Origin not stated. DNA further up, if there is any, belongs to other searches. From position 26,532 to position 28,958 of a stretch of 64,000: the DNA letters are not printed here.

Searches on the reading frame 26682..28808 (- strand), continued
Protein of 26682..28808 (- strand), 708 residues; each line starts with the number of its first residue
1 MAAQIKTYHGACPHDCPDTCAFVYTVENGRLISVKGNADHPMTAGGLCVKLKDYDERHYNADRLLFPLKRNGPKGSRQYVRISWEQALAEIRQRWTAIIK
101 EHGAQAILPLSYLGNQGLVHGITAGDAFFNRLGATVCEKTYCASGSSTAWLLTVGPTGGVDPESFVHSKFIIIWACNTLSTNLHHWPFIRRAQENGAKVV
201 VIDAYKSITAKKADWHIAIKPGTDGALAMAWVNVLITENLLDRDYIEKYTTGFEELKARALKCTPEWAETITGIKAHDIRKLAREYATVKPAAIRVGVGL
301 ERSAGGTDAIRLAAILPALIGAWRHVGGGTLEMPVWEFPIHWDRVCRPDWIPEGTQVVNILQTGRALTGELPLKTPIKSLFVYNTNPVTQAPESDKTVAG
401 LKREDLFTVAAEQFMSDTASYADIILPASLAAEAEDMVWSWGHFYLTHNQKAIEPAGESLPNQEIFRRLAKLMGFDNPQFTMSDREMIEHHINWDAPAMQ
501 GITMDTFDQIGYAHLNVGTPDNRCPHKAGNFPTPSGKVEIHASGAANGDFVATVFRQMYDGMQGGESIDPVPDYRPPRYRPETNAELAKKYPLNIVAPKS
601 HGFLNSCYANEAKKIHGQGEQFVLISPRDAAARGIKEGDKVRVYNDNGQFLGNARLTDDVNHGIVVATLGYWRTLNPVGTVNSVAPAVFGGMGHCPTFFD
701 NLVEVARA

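Call 11: search_solved_structures(query=window:26682-28808:-, max_evalue=0.00001)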
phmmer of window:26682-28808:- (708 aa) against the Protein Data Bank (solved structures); distinct sequences matched with E-value up to 0.00001: 56.
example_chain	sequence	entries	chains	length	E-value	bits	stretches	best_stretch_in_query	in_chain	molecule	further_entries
2e7z_A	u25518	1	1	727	1.8e-53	185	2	15-324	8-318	Acetylene hydratase Ahy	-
2vpw_A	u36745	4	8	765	1.9e-48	168.3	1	2-329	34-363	THIOSULFATE REDUCTASE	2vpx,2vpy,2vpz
7qv7_S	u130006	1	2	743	3.8e-45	157.4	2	11-329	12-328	Hydrogen dependent carbon dioxide reductase subunit FdhF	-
7bkb_D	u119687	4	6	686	5.4e-41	143.7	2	10-325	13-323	Formate dehydrogenase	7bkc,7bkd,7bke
5e7o_A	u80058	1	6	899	2e-40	141.8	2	6-250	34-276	DMSO reductase family type II enzyme, molybdopterin subunit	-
4ydd_A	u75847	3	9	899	3e-40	141.2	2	6-250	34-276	DMSO reductase family type II enzyme, molybdopterin subunit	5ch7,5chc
9t1s_L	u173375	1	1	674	1.3e-39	139.2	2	7-321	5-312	formate dehydrogenase (coenzyme F420)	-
7l5i_A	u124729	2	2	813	1.1e-36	129.5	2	74-329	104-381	Trimethylamine-N-oxide reductase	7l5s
1aa6_A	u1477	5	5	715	3.5e-36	127.8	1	11-321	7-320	FORMATE DEHYDROGENASE H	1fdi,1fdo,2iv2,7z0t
1e18_A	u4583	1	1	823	2e-35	125.3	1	22-674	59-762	DMSO REDUCTASE.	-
1dmr_A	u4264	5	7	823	7e-35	123.5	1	22-674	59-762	DMSO REDUCTASE | Dimethyl sulfoxide/trimethylamine N-oxide reductase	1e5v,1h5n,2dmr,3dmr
1e60_A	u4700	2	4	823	7.7e-35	123.4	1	22-674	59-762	Dimethyl sulfoxide/trimethylamine N-oxide reductase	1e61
1dms_A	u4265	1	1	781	9.5e-35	123.1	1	72-675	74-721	DMSO REDUCTASE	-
4dmr_A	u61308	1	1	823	1.5e-34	122.4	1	22-674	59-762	DMSO REDUCTASE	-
9vap_A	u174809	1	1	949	1.1e-32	116.2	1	11-330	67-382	Formate dehydrogenase molybdopterin-binding subunit FdhA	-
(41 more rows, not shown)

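Call 13: find_encoding_contigs(protein=window:26682-28808:-, flank=10000, max_places=3)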
Protein window:26682-28808:- (708 aa): 1 contig read that carries it; 1 place shown.
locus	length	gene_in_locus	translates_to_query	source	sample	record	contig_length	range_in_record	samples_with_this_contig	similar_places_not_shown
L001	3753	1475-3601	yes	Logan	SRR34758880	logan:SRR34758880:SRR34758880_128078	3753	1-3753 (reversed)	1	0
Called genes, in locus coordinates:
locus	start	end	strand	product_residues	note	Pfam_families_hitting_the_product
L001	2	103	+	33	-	?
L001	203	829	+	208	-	PF01625:PMSR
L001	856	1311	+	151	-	PF01641:SelR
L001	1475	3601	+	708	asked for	PF04879:Molybdop_Fe4S4, PF00384:Molybdopterin, PF01568:Molydop_binding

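Call 14: find_related_loci(query=A1, collection=genome_contigs, flank=10000)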
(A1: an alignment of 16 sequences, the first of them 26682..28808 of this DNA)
Query A1 (708 aa) in genome_contigs; peptide patterns used: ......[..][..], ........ (x = any residue, [..] = any of these).
600 stretches matched a pattern (row limit reached: there are more); 598 encode a relative of the query (tblastn E <= 1e-3); the best 80 are kept; 80 distinct loci.
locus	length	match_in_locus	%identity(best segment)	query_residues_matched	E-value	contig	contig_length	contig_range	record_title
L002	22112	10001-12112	68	6-708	0e+0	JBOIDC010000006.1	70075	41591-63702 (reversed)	MAG: Gammaproteobacteria bacterium isolate SD8036_metabat2.bin.3 NODE_114_length_70075_cov_1.928304, whole genome shotgu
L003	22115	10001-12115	67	1-705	0e+0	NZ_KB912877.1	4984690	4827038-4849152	Methylobacter marinus A45 MetmaDRAFT_scaffold1.1, whole genome shotgun sequence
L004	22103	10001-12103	66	5-708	0e+0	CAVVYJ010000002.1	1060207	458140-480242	MAG: uncultured beta proteobacterium isolate MFD03899.bin.1.28 genome assembly, contig: contig_20632, whole genome shotg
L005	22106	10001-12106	66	4-708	0e+0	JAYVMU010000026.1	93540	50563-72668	MAG: Methylophilaceae bacterium isolate GL61_DN_metabinner_1 GL61_DN_metabinner_1_25, whole genome shotgun sequence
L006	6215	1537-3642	67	4-708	0e+0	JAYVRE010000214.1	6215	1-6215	MAG: Methylotenera sp. isolate GL72_UP_metabinner_56 GL72_UP_metabinner_56_213, whole genome shotgun sequence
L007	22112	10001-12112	66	2-708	0e+0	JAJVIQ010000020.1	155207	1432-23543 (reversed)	MAG: Gammaproteobacteria bacterium isolate Bin_9R c_000000000488, whole genome shotgun sequence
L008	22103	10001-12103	66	5-708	0e+0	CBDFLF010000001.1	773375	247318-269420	MAG: uncultured Methylophilus sp. isolate 15b31b0a-a2b2-47f8-a7d3-051682801091 genome assembly, contig: contig_1, whole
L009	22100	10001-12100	65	7-707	0e+0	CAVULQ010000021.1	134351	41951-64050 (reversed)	MAG: uncultured Alphaproteobacteria bacterium isolate MFD06435.bin.2.53 genome assembly, contig: contig_75841, whole gen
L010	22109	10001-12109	64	4-707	0e+0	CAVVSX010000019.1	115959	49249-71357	MAG: uncultured Alphaproteobacteria bacterium isolate MFD05442.bin.2.89 genome assembly, contig: contig_73862, whole gen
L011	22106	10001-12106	65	6-707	0e+0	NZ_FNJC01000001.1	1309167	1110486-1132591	Filomicrobium insigne strain CGMCC 1.6497, whole genome shotgun sequence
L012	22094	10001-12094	65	10-708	0e+0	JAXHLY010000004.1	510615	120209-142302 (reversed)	MAG: Gammaproteobacteria bacterium isolate Salar_de_Ascotan_soil_MAG_ASO37 contig_7402_polypolish, whole genome shotgun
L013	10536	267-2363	66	7-708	0e+0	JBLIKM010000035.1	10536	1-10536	MAG: Methylophagaceae bacterium isolate 3300054695_121 Ga0535665_0008971, whole genome shotgun sequence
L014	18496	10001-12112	65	2-708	0e+0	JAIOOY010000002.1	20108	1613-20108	MAG: Methylophilales bacterium isolate LakeFargette_0920_ALND_MAG_50_13 LacPavin_0920_ALND_scaffold_112071, whole genome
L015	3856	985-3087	64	6-707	0e+0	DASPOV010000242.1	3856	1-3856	MAG TPA_asm: Methyloceanibacter sp. isolate SMAG_U12156 k141_1307956, whole genome shotgun sequence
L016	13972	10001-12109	65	1-705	0e+0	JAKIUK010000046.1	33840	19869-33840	MAG: Methylococcaceae bacterium isolate D100SM.bin.16 NODE_585_length_33840_cov_11.392401, whole genome shotgun sequence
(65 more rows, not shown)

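Call 22: find_encoding_contigs(protein=P0004, flank=8000, max_places=2)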
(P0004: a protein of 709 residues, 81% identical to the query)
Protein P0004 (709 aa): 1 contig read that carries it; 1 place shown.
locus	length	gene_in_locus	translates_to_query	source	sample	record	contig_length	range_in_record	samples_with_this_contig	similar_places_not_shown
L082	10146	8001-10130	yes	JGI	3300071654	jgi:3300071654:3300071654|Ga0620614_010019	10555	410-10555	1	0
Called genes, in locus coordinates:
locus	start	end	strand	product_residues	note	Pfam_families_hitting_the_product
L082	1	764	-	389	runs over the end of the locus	PF08007:JmjC_2, PF20514:WHD_ROXA (weak)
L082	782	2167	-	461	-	PF00206:Lyase_1, PF08328:ASL_C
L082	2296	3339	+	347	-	-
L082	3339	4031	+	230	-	PF00929:RNase_T, PF16473:Rv2179c-like (faint)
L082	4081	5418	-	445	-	PF01979:Amidohydro_1, PF07969:Amidohydro_3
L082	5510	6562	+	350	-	PF01008:IF-2B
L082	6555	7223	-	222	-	PF00230:MIP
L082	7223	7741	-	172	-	PF01451:LMWPc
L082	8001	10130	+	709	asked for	PF04879:Molybdop_Fe4S4 (weak), PF00384:Molybdopterin, PF01568:Molydop_binding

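Call 23: find_encoding_contigs(protein=P0005, flank=8000, max_places=2)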
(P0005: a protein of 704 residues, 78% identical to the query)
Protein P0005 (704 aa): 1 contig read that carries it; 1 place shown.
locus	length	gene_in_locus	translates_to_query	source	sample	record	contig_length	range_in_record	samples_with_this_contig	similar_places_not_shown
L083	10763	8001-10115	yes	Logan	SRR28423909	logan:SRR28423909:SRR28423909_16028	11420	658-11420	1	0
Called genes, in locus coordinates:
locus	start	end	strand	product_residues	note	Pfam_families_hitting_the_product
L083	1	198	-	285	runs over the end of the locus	?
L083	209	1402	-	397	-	PF08007:JmjC_2, PF20514:WHD_ROXA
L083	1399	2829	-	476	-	PF00206:Lyase_1, PF08328:ASL_C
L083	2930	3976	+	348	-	PF01979:Amidohydro_1, PF04909:Amidohydro_2 (weak)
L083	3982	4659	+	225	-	PF00929:RNase_T, PF16473:Rv2179c-like (faint)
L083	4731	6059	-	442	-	PF01979:Amidohydro_1, PF07969:Amidohydro_3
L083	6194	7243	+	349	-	PF01008:IF-2B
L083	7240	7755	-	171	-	PF01451:LMWPc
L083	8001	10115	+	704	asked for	PF04879:Molybdop_Fe4S4 (weak), PF00384:Molybdopterin, PF01568:Molydop_binding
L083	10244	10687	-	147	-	-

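Call 24: find_encoding_contigs(protein=P0006, flank=8000, max_places=2)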
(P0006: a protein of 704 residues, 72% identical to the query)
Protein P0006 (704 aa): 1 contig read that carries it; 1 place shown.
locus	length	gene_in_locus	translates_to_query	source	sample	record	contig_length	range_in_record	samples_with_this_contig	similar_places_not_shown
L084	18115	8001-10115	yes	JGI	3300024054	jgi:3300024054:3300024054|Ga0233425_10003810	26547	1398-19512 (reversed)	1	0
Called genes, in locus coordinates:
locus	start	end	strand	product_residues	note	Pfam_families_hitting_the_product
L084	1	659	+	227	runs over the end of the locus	PF00440:TetR_N, PF13305:TetR_C_33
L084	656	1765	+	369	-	PF25917:BSH_RND (weak), PF25919:BSH_CusB (faint), PF25876:HH_MFP_RND (weak), PF25954:Beta-barrel_RND_2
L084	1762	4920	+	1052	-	PF00873:ACR_tran, PF03176:MMPL (weak)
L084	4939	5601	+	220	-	PF01135:PCMT, PF13489:Methyltransf_23 (weak), PF13847:Methyltransf_31, PF08241:Methyltransf_11 (weak), PF08242:Methyltransf_12 (weak), PF13649:Methyltransf_25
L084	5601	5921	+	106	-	PF00581:Rhodanese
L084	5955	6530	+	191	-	PF00857:Isochorismatase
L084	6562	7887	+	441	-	PF01565:FAD_binding_4, PF08031:BBE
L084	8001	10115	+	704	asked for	PF04879:Molybdop_Fe4S4, PF00384:Molybdopterin, PF01568:Molydop_binding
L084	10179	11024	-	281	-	PF00106:adh_short, PF08659:KR, PF13561:adh_short_C2, PF08643:DUF1776 (weak)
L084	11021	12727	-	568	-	PF04951:Peptidase_M55, PF21836:DUF6895 (weak)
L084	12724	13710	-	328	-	PF02655:ATP-grasp_3 (weak)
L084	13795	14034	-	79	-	-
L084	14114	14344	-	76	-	-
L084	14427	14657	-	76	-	-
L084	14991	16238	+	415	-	PF00487:FA_desaturase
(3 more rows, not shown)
